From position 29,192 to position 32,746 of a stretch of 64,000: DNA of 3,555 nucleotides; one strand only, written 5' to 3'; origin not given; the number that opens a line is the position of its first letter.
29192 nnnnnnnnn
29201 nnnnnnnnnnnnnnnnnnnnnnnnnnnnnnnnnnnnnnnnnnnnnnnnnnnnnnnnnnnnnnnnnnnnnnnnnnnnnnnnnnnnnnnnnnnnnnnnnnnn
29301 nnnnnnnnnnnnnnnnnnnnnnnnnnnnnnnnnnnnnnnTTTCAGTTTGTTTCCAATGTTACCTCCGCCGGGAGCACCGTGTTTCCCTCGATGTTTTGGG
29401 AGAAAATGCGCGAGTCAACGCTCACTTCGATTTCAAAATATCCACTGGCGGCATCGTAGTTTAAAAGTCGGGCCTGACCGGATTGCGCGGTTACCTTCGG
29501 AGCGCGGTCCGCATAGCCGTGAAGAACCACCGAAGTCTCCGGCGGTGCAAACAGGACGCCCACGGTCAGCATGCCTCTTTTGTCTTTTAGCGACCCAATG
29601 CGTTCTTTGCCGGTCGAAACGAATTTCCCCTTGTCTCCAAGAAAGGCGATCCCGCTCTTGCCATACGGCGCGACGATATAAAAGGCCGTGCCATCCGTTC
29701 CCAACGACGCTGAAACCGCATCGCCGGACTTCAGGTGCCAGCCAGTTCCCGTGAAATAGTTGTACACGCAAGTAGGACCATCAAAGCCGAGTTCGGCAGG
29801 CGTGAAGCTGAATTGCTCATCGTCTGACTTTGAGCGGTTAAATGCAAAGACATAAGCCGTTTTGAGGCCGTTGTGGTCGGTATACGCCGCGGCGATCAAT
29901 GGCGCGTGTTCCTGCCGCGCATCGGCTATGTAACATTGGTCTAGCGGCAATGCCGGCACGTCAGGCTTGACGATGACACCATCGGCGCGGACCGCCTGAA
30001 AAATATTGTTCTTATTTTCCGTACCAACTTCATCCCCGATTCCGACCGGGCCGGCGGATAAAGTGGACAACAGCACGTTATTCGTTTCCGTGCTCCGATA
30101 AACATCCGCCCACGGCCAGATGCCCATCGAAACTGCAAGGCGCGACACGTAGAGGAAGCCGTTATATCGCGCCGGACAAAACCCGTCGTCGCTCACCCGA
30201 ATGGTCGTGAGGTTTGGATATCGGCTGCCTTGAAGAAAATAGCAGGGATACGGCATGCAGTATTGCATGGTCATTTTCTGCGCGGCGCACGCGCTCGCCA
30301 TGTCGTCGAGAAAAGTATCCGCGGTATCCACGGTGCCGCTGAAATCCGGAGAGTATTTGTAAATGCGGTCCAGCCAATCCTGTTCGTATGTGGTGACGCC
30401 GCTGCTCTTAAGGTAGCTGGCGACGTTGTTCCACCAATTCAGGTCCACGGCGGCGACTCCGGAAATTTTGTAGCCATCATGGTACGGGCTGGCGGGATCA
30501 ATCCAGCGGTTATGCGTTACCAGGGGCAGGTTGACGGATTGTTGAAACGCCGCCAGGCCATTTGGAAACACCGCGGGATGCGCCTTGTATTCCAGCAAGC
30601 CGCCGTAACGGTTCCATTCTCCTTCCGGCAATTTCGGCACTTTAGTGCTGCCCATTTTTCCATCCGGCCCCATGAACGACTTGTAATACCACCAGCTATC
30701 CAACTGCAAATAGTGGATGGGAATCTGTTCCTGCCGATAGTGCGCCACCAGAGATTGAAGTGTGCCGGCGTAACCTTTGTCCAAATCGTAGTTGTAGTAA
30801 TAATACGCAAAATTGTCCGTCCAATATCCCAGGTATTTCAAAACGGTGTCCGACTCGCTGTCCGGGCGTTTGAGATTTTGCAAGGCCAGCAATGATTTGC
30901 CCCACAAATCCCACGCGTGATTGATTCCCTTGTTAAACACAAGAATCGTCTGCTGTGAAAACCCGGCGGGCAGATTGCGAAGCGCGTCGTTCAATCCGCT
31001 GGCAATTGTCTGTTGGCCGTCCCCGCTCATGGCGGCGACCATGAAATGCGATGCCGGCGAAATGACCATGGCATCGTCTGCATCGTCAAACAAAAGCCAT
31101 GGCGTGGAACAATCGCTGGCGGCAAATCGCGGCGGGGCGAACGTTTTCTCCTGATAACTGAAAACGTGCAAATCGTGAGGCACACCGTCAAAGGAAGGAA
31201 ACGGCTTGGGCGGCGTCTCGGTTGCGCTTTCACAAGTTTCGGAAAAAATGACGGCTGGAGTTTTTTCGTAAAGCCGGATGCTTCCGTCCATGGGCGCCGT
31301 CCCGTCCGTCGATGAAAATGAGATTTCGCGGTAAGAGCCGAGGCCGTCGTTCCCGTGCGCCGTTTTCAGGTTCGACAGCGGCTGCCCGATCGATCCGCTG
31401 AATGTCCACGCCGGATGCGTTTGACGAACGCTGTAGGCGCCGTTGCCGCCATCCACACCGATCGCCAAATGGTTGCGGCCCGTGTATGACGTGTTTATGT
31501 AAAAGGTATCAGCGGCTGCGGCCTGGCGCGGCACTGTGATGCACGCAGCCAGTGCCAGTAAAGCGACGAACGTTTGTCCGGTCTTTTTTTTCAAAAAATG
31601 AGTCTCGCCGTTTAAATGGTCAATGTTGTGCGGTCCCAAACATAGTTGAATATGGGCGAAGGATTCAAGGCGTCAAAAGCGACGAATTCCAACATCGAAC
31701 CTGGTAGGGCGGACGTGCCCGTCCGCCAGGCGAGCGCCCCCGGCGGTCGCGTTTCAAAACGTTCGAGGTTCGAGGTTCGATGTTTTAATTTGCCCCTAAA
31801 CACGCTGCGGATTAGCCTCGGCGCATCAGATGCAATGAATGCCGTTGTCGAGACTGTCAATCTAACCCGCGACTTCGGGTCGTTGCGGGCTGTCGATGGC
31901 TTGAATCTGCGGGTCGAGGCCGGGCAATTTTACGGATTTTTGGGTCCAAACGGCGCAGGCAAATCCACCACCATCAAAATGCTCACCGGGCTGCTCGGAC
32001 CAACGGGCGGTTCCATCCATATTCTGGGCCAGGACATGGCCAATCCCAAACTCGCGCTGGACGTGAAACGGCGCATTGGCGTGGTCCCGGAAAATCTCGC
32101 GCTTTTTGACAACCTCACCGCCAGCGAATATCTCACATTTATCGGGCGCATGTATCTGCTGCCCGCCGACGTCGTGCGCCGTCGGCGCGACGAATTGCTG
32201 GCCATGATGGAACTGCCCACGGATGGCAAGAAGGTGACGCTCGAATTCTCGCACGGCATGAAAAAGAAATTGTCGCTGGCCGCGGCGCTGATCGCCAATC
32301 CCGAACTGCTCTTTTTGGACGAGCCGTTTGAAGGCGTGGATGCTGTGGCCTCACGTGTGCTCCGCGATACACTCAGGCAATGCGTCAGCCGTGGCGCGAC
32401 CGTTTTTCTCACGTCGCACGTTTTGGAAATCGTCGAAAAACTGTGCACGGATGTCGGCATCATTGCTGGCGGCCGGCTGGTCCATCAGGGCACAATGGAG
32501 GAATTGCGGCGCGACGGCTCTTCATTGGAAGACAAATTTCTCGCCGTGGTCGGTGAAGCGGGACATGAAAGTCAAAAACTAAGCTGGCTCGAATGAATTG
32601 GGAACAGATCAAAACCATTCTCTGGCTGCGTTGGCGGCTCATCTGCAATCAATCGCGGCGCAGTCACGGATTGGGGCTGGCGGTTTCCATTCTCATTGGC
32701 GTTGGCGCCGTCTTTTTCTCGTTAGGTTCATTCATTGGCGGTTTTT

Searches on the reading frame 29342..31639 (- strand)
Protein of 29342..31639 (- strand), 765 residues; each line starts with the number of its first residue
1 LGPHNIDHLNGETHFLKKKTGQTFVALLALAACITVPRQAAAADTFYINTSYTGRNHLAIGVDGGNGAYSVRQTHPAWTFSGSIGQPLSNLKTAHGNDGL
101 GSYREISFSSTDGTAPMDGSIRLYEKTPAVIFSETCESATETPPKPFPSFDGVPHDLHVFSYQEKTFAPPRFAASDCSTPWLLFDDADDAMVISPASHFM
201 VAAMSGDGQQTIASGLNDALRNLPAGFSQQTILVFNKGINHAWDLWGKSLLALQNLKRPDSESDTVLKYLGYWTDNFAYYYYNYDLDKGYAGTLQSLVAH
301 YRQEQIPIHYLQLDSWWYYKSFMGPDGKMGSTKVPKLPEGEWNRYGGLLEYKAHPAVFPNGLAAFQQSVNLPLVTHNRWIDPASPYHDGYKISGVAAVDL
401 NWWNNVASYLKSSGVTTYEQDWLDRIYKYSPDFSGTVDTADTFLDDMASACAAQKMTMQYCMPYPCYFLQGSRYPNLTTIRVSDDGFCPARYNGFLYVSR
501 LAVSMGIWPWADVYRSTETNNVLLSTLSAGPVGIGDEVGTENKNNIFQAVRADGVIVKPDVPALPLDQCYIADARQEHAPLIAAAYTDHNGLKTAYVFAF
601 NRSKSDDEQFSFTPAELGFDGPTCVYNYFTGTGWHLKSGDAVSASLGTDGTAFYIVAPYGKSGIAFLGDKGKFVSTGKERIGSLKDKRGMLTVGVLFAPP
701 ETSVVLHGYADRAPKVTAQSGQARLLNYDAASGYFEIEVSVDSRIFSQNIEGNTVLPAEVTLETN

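Call 3: search_protein_families(library=pfam, proteins=[window:29342-31639:-])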
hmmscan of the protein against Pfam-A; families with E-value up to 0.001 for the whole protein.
window:29342-31639:- (765 aa): 0 families

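Call 6: search_protein_families(library=ncbifam, proteins=[window:29342-31639:-], max_evalue=0.01)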
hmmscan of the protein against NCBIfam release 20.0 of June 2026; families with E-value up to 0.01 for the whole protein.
window:29342-31639:- (765 aa): 1 family
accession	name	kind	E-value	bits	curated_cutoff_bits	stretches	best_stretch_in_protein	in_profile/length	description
NF033554.9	floc_PepA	equivalog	0.0036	17.2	80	1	23-100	2-83/261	flocculation-associated PEP-CTERM protein PepA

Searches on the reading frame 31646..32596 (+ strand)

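Call 3: search_protein_families(library=pfam, proteins=[window:31646-32596:+])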
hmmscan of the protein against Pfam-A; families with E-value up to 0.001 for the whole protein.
window:31646-32596:+ (316 aa): 2 families
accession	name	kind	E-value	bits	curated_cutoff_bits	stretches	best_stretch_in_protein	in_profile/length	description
PF00005.33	ABC_tran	-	1.5e-29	103.8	25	1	84-228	2-136/137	ABC transporter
PF13304.12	AAA_21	-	1.4e-11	45.4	27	1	200-263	237-303/304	AAA domain, putative AbiEii toxin, Type IV TA system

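Call 6: search_protein_families(library=ncbifam, proteins=[window:31646-32596:+], max_evalue=0.01)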
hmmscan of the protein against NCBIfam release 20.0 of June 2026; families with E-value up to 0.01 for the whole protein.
window:31646-32596:+ (316 aa): 185 families (the best 25 are shown)
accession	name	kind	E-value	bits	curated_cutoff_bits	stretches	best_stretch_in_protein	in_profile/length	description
TIGR01188.1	drrA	subfamily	1.6e-68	231.2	312.45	1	76-294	2-215/302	daunorubicin resistance ABC transporter, ATP-binding protein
TIGR03740.1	galliderm_ABC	subfamily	2.7e-50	171.1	309.75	1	69-301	2-221/223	lantibiotic protection ABC transporter ATP-binding subunit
NF033858.1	ABC2_perm_RbbA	equivalog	1.1e-49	169.2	1050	1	62-309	261-508/909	ribosome-associated ATPase/putative transporter RbbA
NF010060.0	PRK13537.1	equivalog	4.8e-49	166.9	521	1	63-287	11-233/314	nodulation factor ABC transporter ATP-binding protein NodI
TIGR03522.1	GldA_ABC_ATP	equivalog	3.6e-48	164.5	402.6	1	68-290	3-222/301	gliding motility-associated ABC transporter ATP-binding subunit GldA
NF010059.0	PRK13536.1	equivalog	4.3e-43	147.4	549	1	62-287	38-261/342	nodulation factor ABC transporter ATP-binding protein NodI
TIGR01288.1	nodI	equivalog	4.4e-40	137.6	424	1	67-286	4-221/303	nodulation factor ABC transporter ATP-binding protein NodI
TIGR03864.1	PQQ_ABC_ATP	hypoth_equivalog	3.4e-38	131.4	302.25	1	69-300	3-234/236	ABC transporter, ATP-binding subunit, PQQ-dependent alcohol dehydrogenase system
TIGR04406.1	LPS_export_lptB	equivalog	1.5e-36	125.9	240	1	70-289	4-224/239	LPS export ABC transporter ATP-binding protein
TIGR00968.1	3a0106s01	subfamily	1.1e-35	123.3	342.75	1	71-291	4-222/237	sulfate ABC transporter ATP-binding protein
TIGR04521.1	ECF_ATPase_2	equivalog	6.2e-35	120.6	330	1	81-300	19-245/279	energy-coupling factor transporter ATPase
TIGR03265.1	PhnT2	equivalog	4.8e-31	108.3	457.7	1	67-291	4-226/353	putative 2-aminoethylphosphonate ABC transporter ATP-binding protein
TIGR01257.1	rim_protein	equivalog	5.2e-31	106.5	4012.85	1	79-289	1951-2159/2272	rim ABC transporter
NF000106.1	40850658_otr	exception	8.1e-31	107.4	750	1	63-289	10-233/351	oxytetracycline efflux ABC transporter Otr(C) ATP-binding subunit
TIGR01186.1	proV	subfamily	8.2e-31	107.4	326.6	1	78-290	4-220/363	betaine/proline/choline family ABC transporter ATP-binding protein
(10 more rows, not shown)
